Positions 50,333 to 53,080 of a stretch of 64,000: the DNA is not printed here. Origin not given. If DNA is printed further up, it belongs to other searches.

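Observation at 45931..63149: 17-kb single-strand locus of secreted, mostly non-classical glycan-active proteins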

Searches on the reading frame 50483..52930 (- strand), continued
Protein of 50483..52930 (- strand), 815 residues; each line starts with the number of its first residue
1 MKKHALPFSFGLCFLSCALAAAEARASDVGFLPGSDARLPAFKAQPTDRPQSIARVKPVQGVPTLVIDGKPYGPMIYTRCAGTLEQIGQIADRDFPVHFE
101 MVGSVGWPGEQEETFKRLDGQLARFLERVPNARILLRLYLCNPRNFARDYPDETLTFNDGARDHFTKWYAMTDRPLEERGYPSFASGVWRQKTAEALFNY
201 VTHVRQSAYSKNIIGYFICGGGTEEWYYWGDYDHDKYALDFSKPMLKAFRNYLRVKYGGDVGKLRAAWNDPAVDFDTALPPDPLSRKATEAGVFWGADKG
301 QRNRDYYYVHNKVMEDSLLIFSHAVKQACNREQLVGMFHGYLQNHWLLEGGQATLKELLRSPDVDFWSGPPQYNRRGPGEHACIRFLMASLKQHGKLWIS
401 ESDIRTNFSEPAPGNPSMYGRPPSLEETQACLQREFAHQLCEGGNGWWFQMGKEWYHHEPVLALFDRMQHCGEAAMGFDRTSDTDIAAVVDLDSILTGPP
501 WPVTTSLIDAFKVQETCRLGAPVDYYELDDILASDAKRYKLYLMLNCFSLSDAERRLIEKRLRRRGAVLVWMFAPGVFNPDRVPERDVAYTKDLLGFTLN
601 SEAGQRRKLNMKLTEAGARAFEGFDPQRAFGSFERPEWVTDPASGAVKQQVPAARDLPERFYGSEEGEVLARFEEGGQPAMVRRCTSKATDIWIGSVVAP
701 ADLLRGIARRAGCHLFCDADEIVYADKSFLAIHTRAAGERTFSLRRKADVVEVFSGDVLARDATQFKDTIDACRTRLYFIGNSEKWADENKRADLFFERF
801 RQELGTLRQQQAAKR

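Call 62: fold_search(model_id=the predicted structure, library=pdb)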
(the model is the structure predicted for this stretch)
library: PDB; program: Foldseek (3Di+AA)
matches with E <= 10: 1389; with E <= 0.001: 145
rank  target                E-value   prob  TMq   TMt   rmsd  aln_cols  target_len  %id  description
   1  3tts_A                7.2e-24  1.00  0.58  0.68   6.2       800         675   14  Crystal structure of beta-galactosidase from Bacillus circulans sp. alkalophilus (released 2012-03-21)
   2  4uzs_C                5.0e-22  1.00  0.55  0.65   8.4       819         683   12  Crystal structure of Bifidobacterium bifidum beta-galactosidase (released 2015-09-30)
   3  8ibt_A                6.2e-22  1.00  0.56  0.65   8.2       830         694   12  Crystal structure of GH42 beta-galactosidase BiBga42A from Bifidobacterium longum subspecies infantis E318S mutant in  (released 2023-06-07)
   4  5e9a_B                6.6e-22  1.00  0.59  0.69   5.7       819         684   14  Crystal structure analysis of the cold-adamped beta-galactosidase from Rahnella sp. R3 (released 2016-10-26)
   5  4uzs_B                1.5e-21  1.00  0.54  0.64   8.6       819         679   12  Crystal structure of Bifidobacterium bifidum beta-galactosidase (released 2015-09-30)
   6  8ibs_A                2.5e-21  1.00  0.57  0.66   8.2       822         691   11  Crystal structure of GH42 beta-galactosidase BiBga42A from Bifidobacterium longum subspecies infantis E160A/E318A muta (released 2023-06-07)
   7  4uzs_A                2.8e-21  1.00  0.55  0.64   8.7       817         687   13  Crystal structure of Bifidobacterium bifidum beta-galactosidase (released 2015-09-30)
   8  5xb7_F                3.9e-21  1.00  0.57  0.65   6.2       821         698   13  GH42 alpha-L-arabinopyranosidase from Bifidobacterium animalis subsp. lactis Bl-04 (released 2017-11-01)
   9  4uoz_A                5.2e-21  1.00  0.55  0.64   8.1       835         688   13  beta-(1,6)-galactosidase from Bifidobacterium animalis subsp. lactis Bl-04 nucleophile mutant E324A in complex with ga (released 2014-10-15)
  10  5xb7_B                6.8e-21  1.00  0.57  0.66   6.4       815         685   13  GH42 alpha-L-arabinopyranosidase from Bifidobacterium animalis subsp. lactis Bl-04 (released 2017-11-01)
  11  4ucf_C                8.1e-21  1.00  0.55  0.65   8.5       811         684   13  Crystal structure of Bifidobacterium bifidum beta-galactosidase in complex with alpha-galactose (released 2016-01-20)
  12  8ibr                  9.0e-21  1.00  0.55  0.63   8.3       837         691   11  Crystal structure of GH42 beta-galactosidase BiBga42A from Bifidobacterium longum subspecies infantis in complex with gl (released 2023-06-07)
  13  4ucf_A                1.1e-20  1.00  0.54  0.63   8.6       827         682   13  Crystal structure of Bifidobacterium bifidum beta-galactosidase in complex with alpha-galactose (released 2016-01-20)
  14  5e9a_A                1.6e-20  1.00  0.58  0.68   5.9       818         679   14  Crystal structure analysis of the cold-adamped beta-galactosidase from Rahnella sp. R3 (released 2016-10-26)
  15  5xb7_A                1.6e-20  1.00  0.57  0.67   5.9       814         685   13  GH42 alpha-L-arabinopyranosidase from Bifidobacterium animalis subsp. lactis Bl-04 (released 2017-11-01)
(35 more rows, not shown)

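Call 73: search_solved_structures(query=A1, max_evalue=0.001, show_alignments=4)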
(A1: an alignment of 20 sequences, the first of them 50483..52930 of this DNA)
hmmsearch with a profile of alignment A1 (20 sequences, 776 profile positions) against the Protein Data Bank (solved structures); distinct sequences matched with E-value up to 0.001: 9.
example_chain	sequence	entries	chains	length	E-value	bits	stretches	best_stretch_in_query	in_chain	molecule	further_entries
4uni_A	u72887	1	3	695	4.2e-06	28.3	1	199-244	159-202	BETA-GALACTOSIDASE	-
4uoq_A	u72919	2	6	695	4.2e-06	28.3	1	199-244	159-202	BETA-GALACTOSIDASE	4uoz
6lvw_A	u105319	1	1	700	2e-05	26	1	46-256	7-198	Beta-galactosidase Bga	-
6y2k_A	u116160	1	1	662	2.6e-05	25.6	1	197-323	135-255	beta-galactosidase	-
3tts_A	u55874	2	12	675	0.00012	23.4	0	214-244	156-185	Beta-galactosidase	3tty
4ucf_A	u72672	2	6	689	0.00017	23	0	59-243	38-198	BETA-GALACTOSIDASE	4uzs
8ibt_A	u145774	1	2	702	0.00044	21.6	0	199-243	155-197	Beta-galactosidase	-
8ibr_A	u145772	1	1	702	0.00044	21.6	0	199-243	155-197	Beta-galactosidase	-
8ibs_A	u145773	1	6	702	0.00045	21.6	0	199-243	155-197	Beta-galactosidase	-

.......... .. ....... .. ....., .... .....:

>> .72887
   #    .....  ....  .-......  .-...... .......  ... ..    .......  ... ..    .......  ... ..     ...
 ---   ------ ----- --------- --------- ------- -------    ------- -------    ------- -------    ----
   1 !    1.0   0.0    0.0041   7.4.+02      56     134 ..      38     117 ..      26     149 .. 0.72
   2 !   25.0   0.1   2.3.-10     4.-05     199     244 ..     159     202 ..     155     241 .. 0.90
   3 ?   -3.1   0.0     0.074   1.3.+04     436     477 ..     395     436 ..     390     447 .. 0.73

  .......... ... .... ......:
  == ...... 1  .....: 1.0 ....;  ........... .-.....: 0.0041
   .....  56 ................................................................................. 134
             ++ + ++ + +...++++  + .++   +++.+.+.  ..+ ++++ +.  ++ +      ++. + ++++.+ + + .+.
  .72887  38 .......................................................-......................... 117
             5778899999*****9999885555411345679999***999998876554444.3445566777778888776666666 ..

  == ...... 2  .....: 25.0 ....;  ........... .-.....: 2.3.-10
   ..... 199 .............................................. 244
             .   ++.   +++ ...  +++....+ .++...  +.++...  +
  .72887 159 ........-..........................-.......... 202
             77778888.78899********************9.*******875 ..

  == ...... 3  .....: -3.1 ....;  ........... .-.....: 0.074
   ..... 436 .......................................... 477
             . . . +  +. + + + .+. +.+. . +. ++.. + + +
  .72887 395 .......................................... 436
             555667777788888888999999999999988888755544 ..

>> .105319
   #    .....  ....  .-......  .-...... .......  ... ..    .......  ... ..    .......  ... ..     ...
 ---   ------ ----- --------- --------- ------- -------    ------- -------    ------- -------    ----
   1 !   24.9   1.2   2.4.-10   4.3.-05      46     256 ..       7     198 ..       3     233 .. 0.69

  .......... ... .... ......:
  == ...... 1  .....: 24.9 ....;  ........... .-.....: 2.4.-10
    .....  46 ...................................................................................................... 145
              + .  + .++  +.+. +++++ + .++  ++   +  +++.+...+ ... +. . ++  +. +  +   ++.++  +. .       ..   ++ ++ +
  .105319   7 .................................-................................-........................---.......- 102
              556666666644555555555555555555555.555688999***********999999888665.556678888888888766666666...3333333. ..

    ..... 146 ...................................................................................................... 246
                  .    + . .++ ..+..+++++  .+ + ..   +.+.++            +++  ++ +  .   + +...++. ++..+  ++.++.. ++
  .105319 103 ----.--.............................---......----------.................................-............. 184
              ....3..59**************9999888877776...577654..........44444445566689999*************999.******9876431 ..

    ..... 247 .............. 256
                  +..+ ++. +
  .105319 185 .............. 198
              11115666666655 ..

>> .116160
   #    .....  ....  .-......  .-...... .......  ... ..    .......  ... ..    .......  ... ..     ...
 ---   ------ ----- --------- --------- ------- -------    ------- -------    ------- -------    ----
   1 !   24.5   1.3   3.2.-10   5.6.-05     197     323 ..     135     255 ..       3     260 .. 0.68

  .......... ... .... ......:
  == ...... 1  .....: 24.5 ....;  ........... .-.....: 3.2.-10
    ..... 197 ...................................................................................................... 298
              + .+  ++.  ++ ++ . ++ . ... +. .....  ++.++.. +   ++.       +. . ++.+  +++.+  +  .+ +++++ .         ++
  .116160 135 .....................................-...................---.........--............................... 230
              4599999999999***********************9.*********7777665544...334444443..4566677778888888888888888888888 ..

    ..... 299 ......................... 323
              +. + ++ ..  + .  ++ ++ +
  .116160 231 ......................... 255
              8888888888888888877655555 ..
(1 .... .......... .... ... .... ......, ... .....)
